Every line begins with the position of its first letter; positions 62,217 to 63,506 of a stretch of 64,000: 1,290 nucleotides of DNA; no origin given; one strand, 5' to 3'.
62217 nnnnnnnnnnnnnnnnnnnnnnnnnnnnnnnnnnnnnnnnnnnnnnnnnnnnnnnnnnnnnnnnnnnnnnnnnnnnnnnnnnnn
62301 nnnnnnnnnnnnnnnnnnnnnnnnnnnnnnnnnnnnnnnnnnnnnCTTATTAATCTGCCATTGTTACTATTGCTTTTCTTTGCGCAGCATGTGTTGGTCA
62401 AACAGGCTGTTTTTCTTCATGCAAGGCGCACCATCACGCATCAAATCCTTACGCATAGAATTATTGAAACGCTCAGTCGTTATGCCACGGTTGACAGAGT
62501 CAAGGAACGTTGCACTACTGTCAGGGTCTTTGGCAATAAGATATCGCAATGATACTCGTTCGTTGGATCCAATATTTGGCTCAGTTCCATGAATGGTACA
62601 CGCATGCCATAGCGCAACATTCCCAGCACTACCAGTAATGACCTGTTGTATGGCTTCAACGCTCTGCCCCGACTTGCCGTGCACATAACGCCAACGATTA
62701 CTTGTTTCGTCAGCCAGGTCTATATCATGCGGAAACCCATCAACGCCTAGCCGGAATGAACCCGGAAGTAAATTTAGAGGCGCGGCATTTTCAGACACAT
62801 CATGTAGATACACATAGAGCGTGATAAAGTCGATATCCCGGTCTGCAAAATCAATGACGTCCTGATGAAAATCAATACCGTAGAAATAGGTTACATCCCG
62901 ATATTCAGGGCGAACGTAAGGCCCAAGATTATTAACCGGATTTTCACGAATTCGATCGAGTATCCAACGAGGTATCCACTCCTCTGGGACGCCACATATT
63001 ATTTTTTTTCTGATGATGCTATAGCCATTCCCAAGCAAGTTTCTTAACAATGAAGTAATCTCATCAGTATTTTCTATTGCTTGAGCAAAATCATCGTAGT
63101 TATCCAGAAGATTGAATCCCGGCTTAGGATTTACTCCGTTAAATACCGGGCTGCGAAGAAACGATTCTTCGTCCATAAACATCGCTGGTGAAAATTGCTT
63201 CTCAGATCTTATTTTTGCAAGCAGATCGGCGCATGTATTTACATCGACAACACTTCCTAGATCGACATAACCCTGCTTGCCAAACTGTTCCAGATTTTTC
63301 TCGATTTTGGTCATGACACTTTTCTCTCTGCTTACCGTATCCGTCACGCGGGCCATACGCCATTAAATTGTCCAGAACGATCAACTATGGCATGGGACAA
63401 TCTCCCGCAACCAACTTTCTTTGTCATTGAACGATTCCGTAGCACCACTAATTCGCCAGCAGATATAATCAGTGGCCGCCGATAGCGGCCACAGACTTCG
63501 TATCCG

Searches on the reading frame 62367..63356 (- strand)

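Call 97: search_protein_families(library=pfam, proteins=[window:62367-63356:-], max_evalue=0.0001)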
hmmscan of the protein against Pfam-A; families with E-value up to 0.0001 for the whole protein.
window:62367-63356:- (329 aa): 1 family
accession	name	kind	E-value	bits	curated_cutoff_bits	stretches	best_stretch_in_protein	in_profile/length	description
PF05721.19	PhyH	-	6.2e-08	33.6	22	1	161-267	109-211/213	Phytanoyl-CoA dioxygenase (PhyH)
